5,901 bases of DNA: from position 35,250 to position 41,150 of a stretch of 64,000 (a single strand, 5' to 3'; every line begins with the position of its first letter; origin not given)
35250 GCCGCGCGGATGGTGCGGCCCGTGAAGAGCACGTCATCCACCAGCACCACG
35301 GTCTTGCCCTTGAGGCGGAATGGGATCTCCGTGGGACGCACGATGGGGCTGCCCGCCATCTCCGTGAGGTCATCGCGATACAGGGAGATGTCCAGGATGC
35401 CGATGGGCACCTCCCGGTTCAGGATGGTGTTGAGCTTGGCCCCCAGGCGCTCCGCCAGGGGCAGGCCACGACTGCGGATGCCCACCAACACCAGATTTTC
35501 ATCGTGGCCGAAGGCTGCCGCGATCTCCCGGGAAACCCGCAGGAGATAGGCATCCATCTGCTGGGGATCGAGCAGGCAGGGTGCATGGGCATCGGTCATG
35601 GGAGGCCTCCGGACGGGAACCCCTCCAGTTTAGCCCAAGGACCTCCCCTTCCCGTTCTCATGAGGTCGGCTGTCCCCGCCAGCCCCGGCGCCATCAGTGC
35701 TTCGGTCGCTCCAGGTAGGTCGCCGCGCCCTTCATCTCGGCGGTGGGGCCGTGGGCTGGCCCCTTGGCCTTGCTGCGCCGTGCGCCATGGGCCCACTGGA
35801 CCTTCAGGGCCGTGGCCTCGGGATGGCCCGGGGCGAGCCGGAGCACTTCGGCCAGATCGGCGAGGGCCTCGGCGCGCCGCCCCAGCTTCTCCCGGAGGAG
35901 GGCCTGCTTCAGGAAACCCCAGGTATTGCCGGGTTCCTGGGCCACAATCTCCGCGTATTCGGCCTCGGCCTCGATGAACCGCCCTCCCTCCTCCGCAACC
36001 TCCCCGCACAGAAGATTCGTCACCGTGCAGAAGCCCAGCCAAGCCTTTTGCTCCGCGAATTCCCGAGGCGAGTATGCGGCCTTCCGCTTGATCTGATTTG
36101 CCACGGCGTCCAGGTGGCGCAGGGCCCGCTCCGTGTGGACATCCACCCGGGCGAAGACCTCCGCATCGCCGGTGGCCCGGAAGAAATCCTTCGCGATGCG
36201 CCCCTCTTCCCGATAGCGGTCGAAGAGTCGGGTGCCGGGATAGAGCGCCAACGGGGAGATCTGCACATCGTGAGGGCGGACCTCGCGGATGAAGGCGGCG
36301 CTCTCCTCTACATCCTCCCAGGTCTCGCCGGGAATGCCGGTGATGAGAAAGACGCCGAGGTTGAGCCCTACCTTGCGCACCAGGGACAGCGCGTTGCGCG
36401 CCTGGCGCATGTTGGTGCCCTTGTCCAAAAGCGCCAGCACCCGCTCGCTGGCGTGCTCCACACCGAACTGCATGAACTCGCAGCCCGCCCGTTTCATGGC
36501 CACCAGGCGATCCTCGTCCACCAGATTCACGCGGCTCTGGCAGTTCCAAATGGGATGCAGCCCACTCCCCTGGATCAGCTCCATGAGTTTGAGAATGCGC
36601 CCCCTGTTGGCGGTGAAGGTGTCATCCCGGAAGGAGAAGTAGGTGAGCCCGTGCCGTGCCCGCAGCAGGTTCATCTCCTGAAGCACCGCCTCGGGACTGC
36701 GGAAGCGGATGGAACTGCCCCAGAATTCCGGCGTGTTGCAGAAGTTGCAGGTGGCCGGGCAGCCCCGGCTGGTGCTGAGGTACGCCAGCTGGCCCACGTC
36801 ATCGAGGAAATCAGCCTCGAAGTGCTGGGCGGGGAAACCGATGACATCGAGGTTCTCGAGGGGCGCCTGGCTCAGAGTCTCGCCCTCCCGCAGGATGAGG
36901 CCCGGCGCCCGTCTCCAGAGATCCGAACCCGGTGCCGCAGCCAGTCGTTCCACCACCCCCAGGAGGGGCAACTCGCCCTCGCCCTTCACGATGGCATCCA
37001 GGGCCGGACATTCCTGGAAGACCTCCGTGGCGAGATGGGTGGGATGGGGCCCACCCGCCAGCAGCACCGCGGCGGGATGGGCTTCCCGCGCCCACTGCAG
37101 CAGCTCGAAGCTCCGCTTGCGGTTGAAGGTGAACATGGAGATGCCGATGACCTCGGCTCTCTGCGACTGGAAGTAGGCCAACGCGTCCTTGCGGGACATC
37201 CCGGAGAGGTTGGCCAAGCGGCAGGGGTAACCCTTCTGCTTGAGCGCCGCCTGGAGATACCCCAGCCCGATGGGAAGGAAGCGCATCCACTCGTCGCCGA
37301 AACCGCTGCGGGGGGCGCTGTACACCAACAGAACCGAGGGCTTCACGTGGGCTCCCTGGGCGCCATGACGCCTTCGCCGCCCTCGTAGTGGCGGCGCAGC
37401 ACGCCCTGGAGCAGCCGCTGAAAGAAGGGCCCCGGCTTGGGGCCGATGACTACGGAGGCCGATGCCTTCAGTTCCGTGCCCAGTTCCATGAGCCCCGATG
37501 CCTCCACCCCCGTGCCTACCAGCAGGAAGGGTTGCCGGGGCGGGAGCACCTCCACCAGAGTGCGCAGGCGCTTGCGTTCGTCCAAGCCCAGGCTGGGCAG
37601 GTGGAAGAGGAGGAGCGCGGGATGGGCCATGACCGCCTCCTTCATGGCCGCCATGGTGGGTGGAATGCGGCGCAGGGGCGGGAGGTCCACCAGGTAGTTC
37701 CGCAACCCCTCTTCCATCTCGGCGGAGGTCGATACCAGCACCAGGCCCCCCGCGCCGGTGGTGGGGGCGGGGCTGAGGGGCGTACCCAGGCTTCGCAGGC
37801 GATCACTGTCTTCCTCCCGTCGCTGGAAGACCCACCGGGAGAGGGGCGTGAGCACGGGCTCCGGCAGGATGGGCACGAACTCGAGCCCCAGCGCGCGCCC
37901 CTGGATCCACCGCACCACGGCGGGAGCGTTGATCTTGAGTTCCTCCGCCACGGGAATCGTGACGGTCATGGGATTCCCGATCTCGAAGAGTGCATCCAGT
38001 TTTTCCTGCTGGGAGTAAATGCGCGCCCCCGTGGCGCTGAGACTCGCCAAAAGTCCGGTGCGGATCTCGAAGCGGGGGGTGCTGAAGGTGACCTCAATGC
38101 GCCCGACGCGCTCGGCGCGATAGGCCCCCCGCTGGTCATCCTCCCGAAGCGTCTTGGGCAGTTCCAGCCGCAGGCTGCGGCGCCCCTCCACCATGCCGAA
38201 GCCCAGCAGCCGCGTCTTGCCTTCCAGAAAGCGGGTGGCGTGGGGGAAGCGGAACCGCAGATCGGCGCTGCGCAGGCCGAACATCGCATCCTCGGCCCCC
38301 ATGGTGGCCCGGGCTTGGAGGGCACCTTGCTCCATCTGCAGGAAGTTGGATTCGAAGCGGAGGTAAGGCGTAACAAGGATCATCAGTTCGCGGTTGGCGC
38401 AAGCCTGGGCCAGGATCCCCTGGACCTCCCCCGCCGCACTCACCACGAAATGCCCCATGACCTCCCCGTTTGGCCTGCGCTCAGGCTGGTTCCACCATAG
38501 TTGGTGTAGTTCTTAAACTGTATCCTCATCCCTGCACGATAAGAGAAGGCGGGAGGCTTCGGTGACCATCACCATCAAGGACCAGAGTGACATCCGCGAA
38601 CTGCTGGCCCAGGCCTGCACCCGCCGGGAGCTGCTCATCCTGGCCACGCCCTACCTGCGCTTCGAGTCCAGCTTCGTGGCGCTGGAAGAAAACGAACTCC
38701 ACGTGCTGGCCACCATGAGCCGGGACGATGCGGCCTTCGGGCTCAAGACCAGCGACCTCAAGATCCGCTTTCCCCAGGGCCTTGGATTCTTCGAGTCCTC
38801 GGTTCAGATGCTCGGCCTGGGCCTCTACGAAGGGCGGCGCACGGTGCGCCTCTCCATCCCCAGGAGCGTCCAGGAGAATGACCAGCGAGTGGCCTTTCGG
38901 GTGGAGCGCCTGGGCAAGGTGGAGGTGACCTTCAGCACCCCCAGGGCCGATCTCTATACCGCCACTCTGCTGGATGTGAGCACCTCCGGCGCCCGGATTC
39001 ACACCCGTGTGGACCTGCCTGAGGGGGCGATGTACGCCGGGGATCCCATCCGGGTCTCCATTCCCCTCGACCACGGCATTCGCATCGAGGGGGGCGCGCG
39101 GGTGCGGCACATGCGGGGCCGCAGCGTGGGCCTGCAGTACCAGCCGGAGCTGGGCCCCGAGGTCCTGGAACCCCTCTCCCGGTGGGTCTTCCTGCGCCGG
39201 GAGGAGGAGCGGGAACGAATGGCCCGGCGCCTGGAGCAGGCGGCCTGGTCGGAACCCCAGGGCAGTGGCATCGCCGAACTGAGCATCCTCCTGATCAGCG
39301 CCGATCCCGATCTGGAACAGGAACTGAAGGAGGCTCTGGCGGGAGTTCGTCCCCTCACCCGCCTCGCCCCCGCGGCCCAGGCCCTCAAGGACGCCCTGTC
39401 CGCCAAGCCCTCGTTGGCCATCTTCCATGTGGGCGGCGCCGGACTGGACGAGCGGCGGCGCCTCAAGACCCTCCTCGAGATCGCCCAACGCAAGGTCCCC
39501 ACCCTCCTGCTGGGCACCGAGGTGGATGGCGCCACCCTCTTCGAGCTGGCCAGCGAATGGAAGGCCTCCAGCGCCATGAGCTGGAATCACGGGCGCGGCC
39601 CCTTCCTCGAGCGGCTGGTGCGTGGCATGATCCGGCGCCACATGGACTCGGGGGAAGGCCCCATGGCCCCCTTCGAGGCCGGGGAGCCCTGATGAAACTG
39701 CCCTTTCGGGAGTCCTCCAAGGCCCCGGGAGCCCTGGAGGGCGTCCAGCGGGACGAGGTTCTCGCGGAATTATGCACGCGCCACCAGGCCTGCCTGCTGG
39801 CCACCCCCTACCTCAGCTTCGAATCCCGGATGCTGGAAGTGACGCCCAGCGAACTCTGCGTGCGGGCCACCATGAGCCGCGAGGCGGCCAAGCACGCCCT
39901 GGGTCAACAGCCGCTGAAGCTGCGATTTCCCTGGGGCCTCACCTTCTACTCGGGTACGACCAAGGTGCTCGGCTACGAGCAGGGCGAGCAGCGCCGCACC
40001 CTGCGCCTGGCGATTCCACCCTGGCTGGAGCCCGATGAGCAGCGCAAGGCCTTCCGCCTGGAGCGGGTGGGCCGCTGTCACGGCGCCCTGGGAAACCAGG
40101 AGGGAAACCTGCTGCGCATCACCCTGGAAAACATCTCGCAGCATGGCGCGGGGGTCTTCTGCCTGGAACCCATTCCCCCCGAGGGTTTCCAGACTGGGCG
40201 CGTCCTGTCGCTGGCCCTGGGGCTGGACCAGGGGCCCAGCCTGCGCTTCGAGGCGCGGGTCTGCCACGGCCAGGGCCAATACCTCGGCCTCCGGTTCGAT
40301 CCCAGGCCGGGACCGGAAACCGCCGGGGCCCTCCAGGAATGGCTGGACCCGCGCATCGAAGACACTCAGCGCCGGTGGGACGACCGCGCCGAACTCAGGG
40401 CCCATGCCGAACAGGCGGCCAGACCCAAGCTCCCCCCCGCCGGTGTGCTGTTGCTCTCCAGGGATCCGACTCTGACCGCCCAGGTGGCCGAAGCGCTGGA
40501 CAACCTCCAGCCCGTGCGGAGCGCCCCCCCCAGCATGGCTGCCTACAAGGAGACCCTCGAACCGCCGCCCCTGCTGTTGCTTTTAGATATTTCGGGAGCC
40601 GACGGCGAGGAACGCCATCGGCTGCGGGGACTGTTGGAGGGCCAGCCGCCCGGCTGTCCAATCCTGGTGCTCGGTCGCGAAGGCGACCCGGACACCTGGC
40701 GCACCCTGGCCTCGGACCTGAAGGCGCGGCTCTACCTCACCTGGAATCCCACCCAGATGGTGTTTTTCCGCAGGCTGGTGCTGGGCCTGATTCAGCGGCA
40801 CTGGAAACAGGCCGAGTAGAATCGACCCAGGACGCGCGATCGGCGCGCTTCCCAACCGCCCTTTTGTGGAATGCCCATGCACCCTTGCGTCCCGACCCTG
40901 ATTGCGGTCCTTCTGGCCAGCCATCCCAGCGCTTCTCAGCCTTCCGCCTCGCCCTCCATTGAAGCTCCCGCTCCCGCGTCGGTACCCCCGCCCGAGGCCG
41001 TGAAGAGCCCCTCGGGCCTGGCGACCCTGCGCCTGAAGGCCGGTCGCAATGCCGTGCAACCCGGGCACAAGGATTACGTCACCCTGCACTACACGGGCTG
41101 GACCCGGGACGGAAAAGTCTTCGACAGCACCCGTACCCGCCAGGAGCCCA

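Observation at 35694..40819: Three tandem paralogous YcgR-like PilZ proteins with degenerate receiver-like C-termini, one translationally coupled to a B12-binding radical SAM/TPR enzyme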

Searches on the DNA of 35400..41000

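Call 50: search_rna_families(source=window, start=35400, end=41000, threshold=evalue, max_evalue=1)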
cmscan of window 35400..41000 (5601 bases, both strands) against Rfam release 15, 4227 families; matches with E-value up to 1: 0.
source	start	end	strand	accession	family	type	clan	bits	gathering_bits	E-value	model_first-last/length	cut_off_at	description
